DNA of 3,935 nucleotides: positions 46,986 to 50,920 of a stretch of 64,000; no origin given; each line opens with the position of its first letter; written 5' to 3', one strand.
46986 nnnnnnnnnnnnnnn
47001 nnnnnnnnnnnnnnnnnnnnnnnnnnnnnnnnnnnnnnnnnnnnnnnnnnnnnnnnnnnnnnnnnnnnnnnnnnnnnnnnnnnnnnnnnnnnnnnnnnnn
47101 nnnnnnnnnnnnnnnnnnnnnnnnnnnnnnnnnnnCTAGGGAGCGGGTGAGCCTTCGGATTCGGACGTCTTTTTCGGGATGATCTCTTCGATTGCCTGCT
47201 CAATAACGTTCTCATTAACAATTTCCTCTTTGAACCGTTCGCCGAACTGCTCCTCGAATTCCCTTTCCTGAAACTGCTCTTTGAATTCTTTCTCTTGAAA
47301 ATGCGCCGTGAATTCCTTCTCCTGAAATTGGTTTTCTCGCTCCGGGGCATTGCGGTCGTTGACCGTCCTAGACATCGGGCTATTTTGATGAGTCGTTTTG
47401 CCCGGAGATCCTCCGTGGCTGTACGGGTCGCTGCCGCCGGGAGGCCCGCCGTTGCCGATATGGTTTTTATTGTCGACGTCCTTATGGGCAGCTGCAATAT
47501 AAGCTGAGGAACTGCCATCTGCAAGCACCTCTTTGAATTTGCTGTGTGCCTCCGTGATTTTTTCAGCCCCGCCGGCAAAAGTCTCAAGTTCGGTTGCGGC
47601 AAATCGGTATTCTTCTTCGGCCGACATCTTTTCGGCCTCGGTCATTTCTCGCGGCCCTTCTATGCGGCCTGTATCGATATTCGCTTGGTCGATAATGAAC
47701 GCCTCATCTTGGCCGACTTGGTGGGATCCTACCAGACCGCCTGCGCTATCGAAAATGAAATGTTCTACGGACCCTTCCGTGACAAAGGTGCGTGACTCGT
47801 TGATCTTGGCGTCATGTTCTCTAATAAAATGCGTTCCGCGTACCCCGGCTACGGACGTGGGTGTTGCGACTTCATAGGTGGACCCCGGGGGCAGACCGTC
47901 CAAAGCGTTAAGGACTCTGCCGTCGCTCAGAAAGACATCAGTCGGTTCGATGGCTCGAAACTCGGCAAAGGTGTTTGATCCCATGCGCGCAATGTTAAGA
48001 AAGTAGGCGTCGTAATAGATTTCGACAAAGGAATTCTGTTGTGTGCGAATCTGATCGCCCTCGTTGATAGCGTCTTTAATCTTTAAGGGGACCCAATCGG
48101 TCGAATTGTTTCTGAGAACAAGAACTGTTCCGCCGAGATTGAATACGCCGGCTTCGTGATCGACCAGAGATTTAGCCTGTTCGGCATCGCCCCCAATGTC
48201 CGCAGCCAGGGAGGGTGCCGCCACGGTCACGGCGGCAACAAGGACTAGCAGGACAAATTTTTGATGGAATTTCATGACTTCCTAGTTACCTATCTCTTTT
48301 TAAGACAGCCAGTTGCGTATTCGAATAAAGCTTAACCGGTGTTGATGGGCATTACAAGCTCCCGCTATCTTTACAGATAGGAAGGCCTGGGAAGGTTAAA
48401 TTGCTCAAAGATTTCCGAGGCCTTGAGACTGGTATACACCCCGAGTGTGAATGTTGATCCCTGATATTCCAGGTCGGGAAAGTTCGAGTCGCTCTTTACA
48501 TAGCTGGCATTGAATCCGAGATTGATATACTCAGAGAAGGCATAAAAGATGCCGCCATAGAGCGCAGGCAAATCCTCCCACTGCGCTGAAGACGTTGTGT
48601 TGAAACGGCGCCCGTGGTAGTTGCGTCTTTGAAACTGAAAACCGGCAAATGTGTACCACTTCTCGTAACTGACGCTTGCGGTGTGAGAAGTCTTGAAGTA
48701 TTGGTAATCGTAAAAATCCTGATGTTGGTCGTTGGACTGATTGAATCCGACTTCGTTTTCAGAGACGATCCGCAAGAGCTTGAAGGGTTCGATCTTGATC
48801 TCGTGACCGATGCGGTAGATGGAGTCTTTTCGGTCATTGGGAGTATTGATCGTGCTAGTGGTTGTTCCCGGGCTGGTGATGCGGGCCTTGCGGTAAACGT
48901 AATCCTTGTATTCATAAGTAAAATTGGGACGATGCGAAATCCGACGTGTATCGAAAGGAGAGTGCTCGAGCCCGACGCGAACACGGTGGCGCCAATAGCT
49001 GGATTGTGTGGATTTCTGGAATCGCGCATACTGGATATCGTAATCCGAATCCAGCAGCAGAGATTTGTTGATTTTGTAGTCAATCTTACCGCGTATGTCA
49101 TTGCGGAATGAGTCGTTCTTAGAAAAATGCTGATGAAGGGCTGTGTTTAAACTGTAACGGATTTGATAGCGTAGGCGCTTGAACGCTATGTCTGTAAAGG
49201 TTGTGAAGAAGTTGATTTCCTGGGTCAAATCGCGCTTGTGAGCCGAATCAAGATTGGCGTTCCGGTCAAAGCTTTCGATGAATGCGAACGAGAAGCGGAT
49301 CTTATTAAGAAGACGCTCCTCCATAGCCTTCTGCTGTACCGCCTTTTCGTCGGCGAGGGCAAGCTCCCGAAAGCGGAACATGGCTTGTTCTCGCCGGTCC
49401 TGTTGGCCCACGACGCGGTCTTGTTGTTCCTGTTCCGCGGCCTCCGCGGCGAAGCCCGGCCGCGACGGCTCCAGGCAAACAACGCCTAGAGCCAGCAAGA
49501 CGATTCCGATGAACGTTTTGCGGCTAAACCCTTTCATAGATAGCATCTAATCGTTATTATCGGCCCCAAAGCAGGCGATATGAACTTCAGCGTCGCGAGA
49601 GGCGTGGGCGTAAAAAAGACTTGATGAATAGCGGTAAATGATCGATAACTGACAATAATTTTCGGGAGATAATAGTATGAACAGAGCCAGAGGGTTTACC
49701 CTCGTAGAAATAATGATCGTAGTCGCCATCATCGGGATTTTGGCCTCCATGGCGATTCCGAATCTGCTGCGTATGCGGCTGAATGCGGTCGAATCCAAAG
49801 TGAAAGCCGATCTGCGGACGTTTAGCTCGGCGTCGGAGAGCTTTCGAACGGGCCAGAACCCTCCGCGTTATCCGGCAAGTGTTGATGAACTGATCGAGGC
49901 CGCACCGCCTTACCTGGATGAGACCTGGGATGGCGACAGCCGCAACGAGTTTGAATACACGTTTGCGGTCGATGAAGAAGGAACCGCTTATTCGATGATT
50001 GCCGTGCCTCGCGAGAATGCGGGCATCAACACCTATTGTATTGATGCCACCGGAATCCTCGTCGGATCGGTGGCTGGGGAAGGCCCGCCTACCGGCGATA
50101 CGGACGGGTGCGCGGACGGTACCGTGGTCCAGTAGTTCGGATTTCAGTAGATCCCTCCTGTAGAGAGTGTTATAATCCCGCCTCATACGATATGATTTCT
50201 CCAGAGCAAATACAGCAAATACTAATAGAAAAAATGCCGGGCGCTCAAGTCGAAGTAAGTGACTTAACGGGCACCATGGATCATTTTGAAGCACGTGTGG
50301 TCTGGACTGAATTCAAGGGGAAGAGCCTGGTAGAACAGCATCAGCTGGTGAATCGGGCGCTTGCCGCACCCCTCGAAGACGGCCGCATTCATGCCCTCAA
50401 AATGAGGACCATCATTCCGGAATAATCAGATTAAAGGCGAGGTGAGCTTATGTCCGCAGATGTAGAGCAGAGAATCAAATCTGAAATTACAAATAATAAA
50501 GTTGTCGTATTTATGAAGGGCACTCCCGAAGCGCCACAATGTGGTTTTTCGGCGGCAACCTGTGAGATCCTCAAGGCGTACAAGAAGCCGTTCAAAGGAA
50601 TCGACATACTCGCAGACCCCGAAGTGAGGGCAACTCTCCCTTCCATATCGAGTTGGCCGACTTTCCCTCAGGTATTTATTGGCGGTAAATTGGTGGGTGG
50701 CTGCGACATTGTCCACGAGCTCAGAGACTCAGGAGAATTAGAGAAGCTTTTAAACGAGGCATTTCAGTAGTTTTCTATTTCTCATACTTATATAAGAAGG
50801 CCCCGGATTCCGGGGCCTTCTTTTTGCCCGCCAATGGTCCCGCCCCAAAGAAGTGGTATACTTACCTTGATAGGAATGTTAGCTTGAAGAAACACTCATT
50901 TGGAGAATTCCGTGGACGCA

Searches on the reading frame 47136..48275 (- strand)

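Call 49: search_protein_families(library=pfam, proteins=[window:47136-48275:-], max_evalue=0.001)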
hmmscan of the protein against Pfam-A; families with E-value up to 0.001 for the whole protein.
window:47136-48275:- (379 aa): 1 family
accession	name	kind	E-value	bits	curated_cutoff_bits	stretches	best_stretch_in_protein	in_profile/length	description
PF04773.18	FecR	-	4.2e-06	27.6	24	1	74-171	1-97/97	FecR protein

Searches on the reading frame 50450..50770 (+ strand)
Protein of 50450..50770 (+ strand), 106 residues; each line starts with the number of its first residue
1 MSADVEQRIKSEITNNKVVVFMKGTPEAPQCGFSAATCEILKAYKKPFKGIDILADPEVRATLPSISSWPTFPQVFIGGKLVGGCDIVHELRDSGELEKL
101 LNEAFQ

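Call 49: search_protein_families(library=pfam, proteins=[window:50450-50770:+], max_evalue=0.001)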
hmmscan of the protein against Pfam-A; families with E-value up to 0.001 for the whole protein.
window:50450-50770:+ (106 aa): 1 family
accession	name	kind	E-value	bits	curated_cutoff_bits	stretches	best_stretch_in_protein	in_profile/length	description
PF00462.30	Glutaredoxin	-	3.5e-20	72.4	22.9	1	18-82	1-60/60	Glutaredoxin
